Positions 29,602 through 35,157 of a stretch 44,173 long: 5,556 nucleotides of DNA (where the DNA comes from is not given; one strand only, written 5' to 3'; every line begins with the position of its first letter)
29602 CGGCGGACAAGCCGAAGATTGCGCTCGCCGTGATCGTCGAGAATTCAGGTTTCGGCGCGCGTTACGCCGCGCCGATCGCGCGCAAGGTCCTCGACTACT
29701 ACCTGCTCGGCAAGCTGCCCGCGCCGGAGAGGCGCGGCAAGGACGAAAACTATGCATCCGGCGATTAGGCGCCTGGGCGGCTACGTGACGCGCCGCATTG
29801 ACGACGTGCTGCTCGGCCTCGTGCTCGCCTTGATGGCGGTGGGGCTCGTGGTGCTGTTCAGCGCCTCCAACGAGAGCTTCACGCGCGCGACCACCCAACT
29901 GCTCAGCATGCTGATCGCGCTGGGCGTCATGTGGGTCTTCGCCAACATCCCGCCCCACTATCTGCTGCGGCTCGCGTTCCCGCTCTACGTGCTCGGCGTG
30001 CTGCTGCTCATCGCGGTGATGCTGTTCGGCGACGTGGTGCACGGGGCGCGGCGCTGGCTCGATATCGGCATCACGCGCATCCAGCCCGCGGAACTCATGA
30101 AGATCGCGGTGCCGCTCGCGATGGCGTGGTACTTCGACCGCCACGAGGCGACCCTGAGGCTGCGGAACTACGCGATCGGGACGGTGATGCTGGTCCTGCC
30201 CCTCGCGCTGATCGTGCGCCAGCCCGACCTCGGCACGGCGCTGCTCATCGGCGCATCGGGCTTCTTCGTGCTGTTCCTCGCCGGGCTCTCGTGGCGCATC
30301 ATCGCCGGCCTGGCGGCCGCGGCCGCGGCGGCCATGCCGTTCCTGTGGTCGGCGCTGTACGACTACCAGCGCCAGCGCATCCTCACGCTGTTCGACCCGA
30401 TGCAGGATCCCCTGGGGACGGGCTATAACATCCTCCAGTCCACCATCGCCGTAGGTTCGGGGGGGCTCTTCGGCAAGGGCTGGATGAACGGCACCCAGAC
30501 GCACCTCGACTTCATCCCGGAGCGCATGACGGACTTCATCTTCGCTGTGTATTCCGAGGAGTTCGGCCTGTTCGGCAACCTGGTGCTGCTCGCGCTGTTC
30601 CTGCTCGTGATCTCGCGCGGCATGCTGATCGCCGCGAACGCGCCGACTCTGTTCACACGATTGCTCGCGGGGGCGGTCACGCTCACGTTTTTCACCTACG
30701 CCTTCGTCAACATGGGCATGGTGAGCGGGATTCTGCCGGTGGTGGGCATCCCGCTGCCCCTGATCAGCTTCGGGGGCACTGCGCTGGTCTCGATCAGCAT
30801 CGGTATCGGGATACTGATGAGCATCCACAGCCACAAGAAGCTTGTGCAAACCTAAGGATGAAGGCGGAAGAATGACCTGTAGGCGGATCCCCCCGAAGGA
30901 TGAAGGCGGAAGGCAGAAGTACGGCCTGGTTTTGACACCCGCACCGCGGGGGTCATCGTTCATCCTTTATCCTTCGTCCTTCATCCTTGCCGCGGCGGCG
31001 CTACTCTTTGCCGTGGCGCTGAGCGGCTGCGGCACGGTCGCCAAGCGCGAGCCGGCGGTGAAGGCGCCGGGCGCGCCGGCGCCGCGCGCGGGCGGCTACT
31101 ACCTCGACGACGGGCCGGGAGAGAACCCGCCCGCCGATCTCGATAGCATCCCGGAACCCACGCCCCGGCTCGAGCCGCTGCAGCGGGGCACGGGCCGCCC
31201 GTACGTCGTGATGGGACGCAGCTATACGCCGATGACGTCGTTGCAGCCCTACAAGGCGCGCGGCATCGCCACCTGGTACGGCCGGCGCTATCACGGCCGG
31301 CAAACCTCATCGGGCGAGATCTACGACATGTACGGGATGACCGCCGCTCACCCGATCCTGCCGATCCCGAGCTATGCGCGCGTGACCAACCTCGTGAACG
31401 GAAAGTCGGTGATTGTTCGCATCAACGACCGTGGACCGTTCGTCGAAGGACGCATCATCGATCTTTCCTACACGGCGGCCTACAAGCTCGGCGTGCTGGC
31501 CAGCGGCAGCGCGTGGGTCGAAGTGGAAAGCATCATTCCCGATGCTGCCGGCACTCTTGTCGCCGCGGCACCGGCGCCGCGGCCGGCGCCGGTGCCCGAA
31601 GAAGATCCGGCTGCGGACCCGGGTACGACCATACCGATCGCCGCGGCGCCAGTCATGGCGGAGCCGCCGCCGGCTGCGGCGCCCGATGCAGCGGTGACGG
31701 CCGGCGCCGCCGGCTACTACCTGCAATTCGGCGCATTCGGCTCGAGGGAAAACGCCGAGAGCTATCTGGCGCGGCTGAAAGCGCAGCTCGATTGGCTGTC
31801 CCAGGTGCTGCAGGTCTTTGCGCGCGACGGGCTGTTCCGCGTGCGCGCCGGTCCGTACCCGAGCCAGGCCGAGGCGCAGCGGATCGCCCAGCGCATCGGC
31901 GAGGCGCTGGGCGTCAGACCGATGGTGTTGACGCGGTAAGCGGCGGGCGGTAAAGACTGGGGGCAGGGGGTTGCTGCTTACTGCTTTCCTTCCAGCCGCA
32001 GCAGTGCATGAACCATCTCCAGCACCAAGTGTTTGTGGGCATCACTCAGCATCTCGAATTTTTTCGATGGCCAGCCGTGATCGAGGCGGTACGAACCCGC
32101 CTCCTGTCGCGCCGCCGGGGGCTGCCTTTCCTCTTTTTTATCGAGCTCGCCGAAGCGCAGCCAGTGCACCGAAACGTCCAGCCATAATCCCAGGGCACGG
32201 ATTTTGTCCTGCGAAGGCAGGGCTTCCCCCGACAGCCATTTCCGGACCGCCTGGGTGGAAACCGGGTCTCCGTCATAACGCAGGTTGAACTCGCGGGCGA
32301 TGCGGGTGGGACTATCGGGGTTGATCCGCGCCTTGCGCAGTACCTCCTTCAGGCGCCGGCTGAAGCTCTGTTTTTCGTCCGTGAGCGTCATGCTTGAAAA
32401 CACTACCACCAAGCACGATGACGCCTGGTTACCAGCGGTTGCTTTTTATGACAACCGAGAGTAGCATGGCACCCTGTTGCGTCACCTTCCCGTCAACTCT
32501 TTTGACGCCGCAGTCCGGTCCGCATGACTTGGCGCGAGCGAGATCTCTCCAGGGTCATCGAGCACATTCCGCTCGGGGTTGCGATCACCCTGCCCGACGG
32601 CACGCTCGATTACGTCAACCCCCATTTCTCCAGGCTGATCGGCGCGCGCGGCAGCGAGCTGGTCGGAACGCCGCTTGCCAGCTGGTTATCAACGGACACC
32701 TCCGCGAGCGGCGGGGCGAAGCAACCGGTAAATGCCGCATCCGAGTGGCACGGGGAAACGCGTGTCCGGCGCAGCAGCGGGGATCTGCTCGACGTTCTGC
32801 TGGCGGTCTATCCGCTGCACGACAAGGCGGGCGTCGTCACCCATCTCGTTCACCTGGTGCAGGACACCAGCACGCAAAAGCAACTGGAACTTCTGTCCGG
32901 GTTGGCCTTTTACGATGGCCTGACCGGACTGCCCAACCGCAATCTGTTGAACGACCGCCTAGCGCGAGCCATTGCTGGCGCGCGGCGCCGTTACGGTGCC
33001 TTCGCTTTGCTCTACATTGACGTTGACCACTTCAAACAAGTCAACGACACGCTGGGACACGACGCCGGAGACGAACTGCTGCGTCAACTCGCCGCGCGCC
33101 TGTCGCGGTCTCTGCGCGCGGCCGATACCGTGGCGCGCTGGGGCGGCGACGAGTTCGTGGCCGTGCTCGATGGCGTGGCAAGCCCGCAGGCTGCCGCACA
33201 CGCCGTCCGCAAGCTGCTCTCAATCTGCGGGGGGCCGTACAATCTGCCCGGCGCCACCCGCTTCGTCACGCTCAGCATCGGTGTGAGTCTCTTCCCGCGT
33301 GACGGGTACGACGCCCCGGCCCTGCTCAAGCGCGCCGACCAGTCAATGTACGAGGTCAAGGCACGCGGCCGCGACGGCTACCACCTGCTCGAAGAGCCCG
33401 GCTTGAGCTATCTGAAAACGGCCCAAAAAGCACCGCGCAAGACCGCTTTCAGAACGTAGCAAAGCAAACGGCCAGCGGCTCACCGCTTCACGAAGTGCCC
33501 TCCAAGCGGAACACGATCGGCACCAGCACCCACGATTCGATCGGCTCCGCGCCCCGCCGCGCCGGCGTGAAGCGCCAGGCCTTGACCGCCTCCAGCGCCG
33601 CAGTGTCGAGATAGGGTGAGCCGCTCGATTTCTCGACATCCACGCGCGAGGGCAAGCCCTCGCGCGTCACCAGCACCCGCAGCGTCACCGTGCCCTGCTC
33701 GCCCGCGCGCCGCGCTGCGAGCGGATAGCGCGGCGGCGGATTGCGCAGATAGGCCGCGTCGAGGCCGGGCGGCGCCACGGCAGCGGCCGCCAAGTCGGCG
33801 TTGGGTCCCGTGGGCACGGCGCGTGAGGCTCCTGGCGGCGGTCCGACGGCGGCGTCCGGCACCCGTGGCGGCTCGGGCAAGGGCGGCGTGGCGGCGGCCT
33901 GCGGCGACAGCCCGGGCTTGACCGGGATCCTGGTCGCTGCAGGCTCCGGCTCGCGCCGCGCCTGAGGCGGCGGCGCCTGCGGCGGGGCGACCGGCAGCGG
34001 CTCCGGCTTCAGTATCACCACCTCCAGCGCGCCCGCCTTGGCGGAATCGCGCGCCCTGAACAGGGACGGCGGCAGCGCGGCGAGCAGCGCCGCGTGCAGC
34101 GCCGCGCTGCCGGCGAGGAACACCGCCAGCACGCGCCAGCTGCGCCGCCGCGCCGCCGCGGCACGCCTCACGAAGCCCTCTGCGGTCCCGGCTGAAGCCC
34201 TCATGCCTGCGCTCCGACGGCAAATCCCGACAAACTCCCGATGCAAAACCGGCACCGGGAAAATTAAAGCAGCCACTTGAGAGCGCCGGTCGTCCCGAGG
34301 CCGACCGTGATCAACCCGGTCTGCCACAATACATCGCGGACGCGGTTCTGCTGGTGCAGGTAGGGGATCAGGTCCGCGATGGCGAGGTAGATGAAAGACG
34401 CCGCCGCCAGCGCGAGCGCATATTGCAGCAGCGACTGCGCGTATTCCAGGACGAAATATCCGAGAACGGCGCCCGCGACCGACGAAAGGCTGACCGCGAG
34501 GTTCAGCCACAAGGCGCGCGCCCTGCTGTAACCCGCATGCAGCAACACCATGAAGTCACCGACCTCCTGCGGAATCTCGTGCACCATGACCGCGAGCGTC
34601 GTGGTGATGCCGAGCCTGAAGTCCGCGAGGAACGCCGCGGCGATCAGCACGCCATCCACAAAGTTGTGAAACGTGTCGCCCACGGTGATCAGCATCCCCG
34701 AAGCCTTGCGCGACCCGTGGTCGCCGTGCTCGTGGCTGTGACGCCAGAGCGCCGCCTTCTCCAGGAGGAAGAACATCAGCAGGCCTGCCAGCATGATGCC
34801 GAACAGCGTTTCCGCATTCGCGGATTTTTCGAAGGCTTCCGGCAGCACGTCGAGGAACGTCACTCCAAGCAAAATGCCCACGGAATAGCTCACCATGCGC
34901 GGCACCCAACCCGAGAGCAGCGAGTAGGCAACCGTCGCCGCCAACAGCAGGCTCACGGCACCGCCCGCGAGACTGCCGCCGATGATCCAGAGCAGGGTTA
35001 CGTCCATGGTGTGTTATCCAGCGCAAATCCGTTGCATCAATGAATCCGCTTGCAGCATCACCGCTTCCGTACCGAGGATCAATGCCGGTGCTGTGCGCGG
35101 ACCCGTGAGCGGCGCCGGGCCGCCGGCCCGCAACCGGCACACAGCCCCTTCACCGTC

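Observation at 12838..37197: Family of heptad-periodic palindromic elements occupying intercistronic gaps of core operons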

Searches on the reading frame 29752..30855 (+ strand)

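Call 16: search_protein_families(library=pfam, proteins=[window:29752-30855:+])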
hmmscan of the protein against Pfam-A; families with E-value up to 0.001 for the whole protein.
window:29752-30855:+ (367 aa): 1 family
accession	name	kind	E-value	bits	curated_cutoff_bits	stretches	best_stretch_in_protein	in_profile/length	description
PF01098.24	FTSW_RODA_SPOVE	-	5.5e-106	355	26.4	1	21-363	5-355/356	Cell cycle protein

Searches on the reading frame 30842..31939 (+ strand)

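Call 16: search_protein_families(library=pfam, proteins=[window:30842-31939:+])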
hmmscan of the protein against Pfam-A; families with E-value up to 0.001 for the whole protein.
window:30842-31939:+ (365 aa): 2 families
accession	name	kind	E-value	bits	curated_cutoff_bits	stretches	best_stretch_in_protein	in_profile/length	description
PF03330.24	DPBB_1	-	3.9e-25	88.3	28.8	1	139-227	2-82/83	Lytic transglycolase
PF05036.18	SPOR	-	2.6e-16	60.2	21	1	290-363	3-75/76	SPOR domain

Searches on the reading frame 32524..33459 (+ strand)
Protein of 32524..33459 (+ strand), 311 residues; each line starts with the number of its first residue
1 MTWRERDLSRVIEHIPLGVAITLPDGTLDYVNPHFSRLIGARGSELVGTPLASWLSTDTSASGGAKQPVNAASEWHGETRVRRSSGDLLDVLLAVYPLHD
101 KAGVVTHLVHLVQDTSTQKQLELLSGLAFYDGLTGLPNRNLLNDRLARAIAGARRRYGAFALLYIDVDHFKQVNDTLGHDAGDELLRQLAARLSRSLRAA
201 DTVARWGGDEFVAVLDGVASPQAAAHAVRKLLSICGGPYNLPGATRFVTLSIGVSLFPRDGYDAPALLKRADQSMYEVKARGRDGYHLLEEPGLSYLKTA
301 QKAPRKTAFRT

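Call 64: search_protein_families(library=pfam, proteins=[window:32524-33459:+], max_evalue=0.00001)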
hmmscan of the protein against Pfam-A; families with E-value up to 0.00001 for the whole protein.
window:32524-33459:+ (311 aa): 3 families
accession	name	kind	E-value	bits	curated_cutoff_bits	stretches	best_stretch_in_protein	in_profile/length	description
PF00990.26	GGDEF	-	1.8e-48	164.8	23.8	1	128-284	1-160/161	Diguanylate cyclase, GGDEF domain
PF13426.13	PAS_9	-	6.6e-10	39.6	27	1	17-116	2-102/103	PAS domain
PF08448.16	PAS_4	-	3.3e-08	34.2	23.1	1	13-119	2-109/110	PAS fold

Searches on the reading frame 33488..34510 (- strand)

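Call 65: search_protein_families(library=pfam, proteins=[window:33488-34510:-], max_evalue=0.00001)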
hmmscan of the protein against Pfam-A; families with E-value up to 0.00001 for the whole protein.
window:33488-34510:- (340 aa): 1 family
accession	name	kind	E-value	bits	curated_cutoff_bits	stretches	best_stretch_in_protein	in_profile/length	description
PF03544.19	TonB_C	-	2.3e-22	79.7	24.6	1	258-336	1-79/79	Gram-negative bacterial TonB protein C-terminal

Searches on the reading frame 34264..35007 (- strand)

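Call 64: search_protein_families(library=pfam, proteins=[window:34264-35007:-], max_evalue=0.00001)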
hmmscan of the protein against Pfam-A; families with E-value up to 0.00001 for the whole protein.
window:34264-35007:- (247 aa): 1 family
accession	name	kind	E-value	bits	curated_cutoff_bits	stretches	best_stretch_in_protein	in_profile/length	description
PF02535.28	Zip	-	2.8e-32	112.7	35.1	2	91-242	165-321/323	ZIP Zinc transporter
